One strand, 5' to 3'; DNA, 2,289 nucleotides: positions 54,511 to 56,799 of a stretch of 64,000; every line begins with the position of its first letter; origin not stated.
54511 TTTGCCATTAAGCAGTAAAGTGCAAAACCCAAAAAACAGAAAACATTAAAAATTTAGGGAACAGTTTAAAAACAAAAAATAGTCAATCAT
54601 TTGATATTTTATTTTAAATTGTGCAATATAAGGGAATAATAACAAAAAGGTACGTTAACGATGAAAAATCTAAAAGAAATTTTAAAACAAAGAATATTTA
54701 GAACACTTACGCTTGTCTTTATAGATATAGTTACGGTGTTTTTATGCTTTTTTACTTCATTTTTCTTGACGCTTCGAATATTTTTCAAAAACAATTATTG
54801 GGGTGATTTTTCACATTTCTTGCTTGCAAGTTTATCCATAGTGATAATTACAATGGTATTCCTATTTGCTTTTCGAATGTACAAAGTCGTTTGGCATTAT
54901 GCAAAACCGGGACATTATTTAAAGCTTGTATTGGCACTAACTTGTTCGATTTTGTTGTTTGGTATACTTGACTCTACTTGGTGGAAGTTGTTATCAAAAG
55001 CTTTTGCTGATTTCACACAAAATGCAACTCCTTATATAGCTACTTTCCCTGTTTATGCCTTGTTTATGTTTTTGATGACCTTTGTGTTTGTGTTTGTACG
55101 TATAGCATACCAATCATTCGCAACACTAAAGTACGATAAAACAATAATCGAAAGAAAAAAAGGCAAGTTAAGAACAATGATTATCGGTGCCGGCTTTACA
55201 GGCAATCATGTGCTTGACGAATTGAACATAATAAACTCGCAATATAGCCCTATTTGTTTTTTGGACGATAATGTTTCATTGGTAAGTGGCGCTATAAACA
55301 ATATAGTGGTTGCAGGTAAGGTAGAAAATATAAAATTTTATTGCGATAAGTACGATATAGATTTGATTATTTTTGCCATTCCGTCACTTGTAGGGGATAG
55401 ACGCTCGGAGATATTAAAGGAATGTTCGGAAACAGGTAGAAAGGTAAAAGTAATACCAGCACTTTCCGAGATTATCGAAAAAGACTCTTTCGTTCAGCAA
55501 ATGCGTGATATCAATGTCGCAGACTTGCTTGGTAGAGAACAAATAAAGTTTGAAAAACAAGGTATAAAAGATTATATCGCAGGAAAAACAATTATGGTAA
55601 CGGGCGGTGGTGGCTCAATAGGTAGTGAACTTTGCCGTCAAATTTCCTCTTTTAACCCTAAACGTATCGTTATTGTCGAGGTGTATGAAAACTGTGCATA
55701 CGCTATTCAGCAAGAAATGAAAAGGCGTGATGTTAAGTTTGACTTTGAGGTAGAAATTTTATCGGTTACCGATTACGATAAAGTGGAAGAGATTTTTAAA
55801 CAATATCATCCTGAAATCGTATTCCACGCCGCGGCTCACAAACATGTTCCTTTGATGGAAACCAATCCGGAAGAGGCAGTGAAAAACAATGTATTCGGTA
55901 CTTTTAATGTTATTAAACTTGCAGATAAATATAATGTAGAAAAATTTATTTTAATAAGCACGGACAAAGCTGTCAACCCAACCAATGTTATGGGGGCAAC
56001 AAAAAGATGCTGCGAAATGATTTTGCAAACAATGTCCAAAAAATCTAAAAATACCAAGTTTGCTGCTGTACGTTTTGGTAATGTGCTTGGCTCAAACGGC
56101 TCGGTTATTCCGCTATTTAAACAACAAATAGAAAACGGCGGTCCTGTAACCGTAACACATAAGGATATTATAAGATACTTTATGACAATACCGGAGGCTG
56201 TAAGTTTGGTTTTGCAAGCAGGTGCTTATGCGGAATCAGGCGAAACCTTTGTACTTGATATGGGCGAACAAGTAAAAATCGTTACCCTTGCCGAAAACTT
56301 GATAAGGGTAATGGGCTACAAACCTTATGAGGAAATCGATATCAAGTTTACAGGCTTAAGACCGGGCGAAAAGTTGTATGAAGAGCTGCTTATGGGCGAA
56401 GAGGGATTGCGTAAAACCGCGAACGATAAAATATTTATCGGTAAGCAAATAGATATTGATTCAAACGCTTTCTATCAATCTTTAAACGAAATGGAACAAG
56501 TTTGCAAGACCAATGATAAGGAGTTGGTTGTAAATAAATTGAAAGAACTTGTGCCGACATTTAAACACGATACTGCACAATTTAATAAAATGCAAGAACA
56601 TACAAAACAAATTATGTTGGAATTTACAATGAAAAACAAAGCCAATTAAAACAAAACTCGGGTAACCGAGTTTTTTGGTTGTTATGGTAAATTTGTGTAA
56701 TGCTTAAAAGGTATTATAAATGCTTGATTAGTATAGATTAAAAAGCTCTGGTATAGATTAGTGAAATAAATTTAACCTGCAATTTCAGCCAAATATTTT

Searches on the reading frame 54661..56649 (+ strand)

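Call 16: search_protein_families(library=pfam, proteins=[window:54661-56649:+], max_evalue=0.001)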
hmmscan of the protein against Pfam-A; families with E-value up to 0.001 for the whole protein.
window:54661-56649:+ (662 aa): 10 families
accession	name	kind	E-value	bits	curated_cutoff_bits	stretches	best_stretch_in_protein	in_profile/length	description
PF02719.21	Polysacc_synt_2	-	6.7e-124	413.3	20.2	1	311-594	1-291/293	Polysaccharide biosynthesis protein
PF01370.27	Epimerase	-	7.5e-26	91.4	20.9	1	311-530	1-237/240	NAD dependent epimerase/dehydratase family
PF16363.11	GDP_Man_Dehyd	-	5.9e-17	62.6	27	1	312-436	1-131/332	GDP-mannose 4,6 dehydratase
PF04321.23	RmlD_sub_bind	-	3e-14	53.2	27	1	310-481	2-157/287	RmlD substrate binding domain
PF01073.25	3Beta_HSD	-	3.8e-10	39.7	22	1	312-479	1-161/280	3-beta hydroxysteroid dehydrogenase/isomerase family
PF07993.18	NAD_binding_4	-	1.8e-05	24.5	20.1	1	385-455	90-157/258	Male sterility protein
PF00106.31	adh_short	-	7.4e-05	22.7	26.6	1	309-424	1-122/195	short chain dehydrogenase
PF08659.16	KR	-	0.00013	22.4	22.6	1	310-433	2-135/180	KR domain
PF07992.20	Pyr_redox_2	-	0.00013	22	26.1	0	292-374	138-214/291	Pyridine nucleotide-disulphide oxidoreductase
PF13727.12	CoA_binding_3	-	0.00048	20.6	25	0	138-266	53-175/175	CoA-binding domain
